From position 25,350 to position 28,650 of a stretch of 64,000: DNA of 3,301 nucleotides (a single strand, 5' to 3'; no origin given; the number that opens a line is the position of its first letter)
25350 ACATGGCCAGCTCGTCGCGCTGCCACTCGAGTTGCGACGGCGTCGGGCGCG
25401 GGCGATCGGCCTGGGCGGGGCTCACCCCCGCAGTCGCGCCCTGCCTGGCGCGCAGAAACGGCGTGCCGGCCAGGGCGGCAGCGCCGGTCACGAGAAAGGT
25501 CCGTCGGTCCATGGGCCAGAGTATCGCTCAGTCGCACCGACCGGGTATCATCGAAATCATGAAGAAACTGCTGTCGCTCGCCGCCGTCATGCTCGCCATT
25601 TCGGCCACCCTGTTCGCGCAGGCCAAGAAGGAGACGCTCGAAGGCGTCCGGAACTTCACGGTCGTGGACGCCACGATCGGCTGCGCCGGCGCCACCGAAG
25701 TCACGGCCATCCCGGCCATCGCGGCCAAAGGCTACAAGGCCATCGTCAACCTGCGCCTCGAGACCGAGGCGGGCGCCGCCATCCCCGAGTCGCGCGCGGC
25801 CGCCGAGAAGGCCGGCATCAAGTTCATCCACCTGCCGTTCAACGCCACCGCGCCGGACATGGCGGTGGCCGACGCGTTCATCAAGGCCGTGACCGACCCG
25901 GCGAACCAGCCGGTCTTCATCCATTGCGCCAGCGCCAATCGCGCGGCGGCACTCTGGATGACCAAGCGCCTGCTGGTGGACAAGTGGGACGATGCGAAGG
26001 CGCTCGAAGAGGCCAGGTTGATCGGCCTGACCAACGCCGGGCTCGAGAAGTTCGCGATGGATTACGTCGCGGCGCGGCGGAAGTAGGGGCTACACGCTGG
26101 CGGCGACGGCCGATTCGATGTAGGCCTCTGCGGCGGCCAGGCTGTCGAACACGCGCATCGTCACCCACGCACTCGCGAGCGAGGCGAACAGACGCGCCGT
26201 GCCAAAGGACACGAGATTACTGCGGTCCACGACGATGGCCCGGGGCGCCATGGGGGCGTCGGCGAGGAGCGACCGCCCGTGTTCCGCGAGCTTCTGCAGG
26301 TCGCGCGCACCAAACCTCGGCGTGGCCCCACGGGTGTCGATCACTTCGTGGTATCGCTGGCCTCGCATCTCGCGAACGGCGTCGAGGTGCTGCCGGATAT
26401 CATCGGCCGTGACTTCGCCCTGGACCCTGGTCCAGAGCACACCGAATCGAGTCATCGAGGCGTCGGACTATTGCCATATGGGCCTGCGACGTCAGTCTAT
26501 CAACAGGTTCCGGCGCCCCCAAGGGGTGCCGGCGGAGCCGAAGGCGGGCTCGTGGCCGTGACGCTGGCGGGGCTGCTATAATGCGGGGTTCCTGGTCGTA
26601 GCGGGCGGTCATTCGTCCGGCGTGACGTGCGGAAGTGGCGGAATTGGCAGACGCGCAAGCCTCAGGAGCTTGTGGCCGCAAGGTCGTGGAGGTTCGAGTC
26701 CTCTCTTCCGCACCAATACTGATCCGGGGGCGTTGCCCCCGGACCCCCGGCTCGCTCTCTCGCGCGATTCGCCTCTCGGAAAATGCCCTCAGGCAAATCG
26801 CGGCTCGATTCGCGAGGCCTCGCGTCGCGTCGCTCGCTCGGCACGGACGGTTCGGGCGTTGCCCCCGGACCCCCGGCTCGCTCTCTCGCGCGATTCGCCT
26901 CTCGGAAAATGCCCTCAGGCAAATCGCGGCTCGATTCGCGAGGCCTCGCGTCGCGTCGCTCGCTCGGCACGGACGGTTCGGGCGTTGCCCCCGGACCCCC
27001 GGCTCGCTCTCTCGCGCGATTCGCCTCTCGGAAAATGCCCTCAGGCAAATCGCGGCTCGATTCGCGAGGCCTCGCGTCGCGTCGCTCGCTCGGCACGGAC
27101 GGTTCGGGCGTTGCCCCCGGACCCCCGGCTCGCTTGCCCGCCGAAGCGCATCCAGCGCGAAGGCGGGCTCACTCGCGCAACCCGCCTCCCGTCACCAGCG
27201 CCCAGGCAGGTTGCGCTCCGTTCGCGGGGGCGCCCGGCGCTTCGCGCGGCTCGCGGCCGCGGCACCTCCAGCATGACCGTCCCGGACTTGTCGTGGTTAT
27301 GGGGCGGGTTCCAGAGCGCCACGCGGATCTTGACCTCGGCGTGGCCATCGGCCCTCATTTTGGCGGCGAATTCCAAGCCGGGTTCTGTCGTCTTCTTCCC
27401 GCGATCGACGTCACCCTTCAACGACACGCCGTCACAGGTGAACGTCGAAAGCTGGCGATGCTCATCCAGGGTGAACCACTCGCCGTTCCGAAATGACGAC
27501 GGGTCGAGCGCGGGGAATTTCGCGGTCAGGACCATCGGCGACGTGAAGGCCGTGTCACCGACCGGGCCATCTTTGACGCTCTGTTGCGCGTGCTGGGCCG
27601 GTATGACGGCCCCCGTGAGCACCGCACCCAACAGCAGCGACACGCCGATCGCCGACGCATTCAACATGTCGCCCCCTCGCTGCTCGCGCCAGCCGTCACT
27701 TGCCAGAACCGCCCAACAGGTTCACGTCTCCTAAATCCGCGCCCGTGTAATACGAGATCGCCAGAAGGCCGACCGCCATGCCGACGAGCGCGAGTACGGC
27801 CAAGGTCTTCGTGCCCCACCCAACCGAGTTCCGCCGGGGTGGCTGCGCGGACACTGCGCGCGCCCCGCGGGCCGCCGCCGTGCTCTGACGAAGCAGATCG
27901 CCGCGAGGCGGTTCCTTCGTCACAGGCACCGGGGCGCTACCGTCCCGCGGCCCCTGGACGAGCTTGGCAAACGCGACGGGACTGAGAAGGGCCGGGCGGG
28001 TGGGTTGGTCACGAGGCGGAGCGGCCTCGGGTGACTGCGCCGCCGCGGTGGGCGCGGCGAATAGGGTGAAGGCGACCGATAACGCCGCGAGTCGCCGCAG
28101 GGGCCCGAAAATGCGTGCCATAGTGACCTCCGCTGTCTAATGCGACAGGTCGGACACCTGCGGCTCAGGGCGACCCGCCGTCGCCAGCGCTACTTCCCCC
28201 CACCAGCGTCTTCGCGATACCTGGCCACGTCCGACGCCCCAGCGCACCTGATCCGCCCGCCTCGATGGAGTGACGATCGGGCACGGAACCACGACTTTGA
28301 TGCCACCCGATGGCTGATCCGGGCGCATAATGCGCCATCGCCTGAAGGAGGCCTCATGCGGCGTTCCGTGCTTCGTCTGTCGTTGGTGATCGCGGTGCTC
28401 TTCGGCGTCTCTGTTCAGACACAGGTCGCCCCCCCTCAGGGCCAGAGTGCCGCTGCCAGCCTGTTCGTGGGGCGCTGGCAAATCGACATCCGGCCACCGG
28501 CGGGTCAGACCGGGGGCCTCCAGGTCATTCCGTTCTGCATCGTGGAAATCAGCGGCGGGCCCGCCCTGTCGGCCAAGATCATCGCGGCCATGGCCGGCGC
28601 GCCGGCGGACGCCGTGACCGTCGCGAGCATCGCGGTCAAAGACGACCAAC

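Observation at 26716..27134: Three perfect head-to-tail copies of a 126-bp unit joined to the 3' end of tRNA-Leu(CAG)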

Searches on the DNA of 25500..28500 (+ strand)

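Call 5: search_rna_families(source=window, start=25500, end=28500, threshold=evalue, max_evalue=10)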
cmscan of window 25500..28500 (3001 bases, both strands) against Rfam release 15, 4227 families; matches with E-value up to 10: 4.
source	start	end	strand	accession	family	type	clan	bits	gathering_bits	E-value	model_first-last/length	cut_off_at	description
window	26629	26712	+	RF00005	tRNA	Gene; tRNA;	CL00001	54.9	29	2.1e-10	1-71/71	no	tRNA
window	27863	27952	-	RF01020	mir-572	Gene; miRNA;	-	20.9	80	7.4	1-90/90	no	mir-572 microRNA precursor family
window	25643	25672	-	RF00489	ctRNA_p42d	Gene; antisense;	-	16.8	50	5.3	6-34/46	no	ctRNA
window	25860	25924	-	RF01124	sR36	Gene; snRNA; snoRNA; CD-box;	-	14.5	55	2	1-55/55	no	Small nucleolar RNA sR36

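Call 72: build_rna_model(alignment_id=A4)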
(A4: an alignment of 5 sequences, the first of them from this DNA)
Model R1 built from alignment A4 (5 sequences, 115 columns); structure: RNAalifold consensus.
model positions 103; base pairs 18; branch points 1; effective number of sequences 1.73; information 0.59 bits per position. Calibrated on 0.2 Mb of random sequence (short: E-values are rough).
structure used (alignment columns):
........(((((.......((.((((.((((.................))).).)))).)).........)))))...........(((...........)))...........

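Call 74: search_with_rna_model(model_id=R1, sources=[window, L001, L002, L003, L004, L005, L006, L007, L008, L009, L010, L011, L012, L013, L014, L015, L016, L017, L018, L019, L020, L021, L022, L023, L024, L025, L026, L027, L028, L029, L030, L031, L032, L033, L034, L035, L036, L037, L038, L039, L040, L041, L042, L043, L044, L045, L046, L047, L048, L049, L050, L051, L052, L053, L054, L055, L056, L057, L058, L059, L060, L061, L062, L063, L064, L065], max_evalue=1)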
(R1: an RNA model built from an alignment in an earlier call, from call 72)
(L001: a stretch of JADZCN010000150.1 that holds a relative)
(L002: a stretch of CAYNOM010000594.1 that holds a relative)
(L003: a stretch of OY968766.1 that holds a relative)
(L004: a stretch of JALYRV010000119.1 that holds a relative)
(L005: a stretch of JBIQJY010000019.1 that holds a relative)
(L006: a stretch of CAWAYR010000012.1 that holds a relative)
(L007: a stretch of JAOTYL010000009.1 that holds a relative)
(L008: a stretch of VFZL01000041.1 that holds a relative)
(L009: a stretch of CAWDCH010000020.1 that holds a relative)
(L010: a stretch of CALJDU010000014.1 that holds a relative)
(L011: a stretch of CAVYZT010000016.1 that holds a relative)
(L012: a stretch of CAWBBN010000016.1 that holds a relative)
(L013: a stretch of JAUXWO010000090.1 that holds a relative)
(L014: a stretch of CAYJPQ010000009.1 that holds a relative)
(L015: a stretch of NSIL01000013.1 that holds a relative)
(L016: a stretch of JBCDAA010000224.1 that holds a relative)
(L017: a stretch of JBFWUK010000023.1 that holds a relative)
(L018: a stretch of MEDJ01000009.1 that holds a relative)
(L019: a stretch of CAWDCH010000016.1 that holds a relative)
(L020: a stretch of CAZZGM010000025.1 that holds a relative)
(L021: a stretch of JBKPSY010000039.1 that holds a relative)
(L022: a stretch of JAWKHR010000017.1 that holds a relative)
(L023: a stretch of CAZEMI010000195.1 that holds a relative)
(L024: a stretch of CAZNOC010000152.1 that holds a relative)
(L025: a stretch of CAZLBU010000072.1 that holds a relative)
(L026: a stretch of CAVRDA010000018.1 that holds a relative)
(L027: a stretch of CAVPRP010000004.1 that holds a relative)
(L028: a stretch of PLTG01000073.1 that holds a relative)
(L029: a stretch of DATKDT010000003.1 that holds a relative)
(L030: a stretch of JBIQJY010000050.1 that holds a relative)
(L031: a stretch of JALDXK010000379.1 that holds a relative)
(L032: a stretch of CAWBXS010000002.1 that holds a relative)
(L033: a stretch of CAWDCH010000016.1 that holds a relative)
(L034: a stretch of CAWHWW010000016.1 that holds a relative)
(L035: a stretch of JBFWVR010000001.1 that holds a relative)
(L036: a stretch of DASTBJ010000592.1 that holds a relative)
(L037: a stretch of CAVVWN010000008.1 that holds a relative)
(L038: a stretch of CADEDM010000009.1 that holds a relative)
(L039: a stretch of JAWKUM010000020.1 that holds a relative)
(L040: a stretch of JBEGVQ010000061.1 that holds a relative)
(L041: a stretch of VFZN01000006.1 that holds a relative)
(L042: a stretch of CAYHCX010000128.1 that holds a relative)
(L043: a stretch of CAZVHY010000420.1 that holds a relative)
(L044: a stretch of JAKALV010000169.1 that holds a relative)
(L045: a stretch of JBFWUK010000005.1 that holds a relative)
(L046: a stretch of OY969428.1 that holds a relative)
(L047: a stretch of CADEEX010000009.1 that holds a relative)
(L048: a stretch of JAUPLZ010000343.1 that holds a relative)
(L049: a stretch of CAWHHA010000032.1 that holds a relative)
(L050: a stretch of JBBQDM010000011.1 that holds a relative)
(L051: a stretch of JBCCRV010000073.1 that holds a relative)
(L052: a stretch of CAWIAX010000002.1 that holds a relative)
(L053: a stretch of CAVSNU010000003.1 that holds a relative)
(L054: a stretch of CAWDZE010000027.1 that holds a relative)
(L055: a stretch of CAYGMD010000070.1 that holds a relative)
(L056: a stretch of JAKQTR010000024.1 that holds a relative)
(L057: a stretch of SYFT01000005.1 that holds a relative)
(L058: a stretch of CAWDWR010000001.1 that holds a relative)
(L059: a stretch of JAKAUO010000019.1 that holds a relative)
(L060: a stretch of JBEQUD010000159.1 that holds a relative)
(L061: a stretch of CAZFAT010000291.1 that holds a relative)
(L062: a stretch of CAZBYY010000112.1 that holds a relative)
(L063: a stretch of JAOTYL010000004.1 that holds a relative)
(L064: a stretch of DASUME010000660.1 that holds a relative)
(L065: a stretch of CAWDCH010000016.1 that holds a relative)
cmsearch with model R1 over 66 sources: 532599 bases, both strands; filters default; matches with E-value up to 1: 6.
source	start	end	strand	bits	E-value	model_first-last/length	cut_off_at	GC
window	26744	26848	+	105.2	2.4e-18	1-103/103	no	0.7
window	26870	26974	+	105.2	2.4e-18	1-103/103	no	0.7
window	26996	27100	+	105.2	2.4e-18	1-103/103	no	0.7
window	27167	27225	+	46.4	1.4e-06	11-70/103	no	0.73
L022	3704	3780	+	39.3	3.5e-05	1-103/103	no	0.73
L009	1272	1361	+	38.9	4.3e-05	1-103/103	no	0.73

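Call 75: search_with_rna_model(model_id=R1, sources=[L066, L067, L068, L069, L070, L071, L072, L073, L074, L075, L076, L077, L078, L079, L080, L081, L082, L083, L084, L085, L086, L087, L088, L089, L090, L091, L092, L093, L094, L095, L096, L097, L098, L099, L100, L101, L102, L103, L104, L105, L106, L107, L108, L109, L110, L111, L112, L113, L114, L115, L116, L117, L118, L119, L120, L121, L122, L123, L124, L125, L126, L127, L128, L129, L130, L131], max_evalue=1)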
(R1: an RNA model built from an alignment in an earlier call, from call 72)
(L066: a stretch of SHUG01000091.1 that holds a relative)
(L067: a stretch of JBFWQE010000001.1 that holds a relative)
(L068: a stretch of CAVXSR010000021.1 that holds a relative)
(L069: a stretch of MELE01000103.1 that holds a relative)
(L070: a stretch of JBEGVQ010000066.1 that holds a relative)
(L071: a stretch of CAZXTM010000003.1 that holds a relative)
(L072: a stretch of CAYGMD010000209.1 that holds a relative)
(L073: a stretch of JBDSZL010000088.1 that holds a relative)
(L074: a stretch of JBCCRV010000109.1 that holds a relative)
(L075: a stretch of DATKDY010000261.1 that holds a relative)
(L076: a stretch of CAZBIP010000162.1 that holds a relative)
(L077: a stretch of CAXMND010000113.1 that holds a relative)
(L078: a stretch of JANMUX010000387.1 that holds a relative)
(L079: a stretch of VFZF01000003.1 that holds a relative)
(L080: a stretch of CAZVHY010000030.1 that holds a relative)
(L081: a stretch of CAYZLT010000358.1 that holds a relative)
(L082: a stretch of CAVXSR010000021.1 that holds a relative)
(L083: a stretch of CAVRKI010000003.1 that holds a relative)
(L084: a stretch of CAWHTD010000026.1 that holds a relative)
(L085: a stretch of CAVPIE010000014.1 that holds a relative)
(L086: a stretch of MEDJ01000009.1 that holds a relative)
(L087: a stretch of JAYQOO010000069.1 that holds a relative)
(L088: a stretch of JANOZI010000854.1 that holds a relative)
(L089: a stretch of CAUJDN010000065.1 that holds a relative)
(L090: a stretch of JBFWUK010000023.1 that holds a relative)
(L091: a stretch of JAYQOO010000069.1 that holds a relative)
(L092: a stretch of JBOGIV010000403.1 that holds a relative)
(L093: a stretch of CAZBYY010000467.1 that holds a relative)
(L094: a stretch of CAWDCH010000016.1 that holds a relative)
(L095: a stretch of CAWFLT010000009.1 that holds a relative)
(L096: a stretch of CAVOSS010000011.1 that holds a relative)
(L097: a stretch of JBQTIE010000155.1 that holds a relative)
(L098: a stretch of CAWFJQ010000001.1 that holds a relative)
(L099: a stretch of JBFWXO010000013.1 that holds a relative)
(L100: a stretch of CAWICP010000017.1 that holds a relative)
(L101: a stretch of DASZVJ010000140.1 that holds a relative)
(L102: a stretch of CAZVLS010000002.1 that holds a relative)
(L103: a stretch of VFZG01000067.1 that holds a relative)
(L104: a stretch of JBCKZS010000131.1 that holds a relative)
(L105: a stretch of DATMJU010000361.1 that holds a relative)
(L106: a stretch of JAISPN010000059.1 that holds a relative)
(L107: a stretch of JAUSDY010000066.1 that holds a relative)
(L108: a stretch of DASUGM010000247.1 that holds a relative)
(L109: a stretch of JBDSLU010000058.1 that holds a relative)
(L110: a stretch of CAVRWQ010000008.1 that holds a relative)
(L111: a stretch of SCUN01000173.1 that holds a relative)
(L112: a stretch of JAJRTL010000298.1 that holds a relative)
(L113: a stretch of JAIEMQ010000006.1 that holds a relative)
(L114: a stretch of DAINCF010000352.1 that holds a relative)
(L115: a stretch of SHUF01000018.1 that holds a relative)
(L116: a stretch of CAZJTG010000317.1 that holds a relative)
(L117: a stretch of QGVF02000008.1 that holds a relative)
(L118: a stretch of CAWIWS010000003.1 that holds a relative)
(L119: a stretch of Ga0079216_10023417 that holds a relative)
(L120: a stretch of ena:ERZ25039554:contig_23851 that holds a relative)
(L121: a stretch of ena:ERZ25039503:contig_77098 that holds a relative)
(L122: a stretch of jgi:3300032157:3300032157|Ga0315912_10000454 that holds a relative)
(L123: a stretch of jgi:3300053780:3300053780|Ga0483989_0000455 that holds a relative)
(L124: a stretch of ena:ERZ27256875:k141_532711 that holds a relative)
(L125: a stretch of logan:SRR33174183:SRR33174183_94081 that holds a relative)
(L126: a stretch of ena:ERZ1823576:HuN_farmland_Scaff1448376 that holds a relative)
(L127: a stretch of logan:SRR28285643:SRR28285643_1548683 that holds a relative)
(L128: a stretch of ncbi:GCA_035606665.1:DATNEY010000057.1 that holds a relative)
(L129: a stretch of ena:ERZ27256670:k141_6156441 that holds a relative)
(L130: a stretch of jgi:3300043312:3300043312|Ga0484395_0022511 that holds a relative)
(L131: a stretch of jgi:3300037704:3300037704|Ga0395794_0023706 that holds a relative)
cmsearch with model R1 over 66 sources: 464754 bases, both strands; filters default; matches with E-value up to 1: 9.
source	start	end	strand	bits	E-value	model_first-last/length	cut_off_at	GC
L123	3686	3788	-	113.8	3.9e-20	1-103/103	no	0.72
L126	4156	4260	-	106.2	1.3e-18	1-103/103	no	0.63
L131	3574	3678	-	97.7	6.4e-17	1-103/103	no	0.69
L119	952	1049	-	63.7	4e-10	1-103/103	no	0.64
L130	1035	1115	+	24.8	0.025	1-103/103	no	0.67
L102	7364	7474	-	22.1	0.088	1-103/103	no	0.66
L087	4053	4115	-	18.7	0.42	1-103/103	no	0.68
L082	4338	4415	-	17.7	0.65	1-103/103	no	0.69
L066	140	218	-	17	0.89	1-103/103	no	0.71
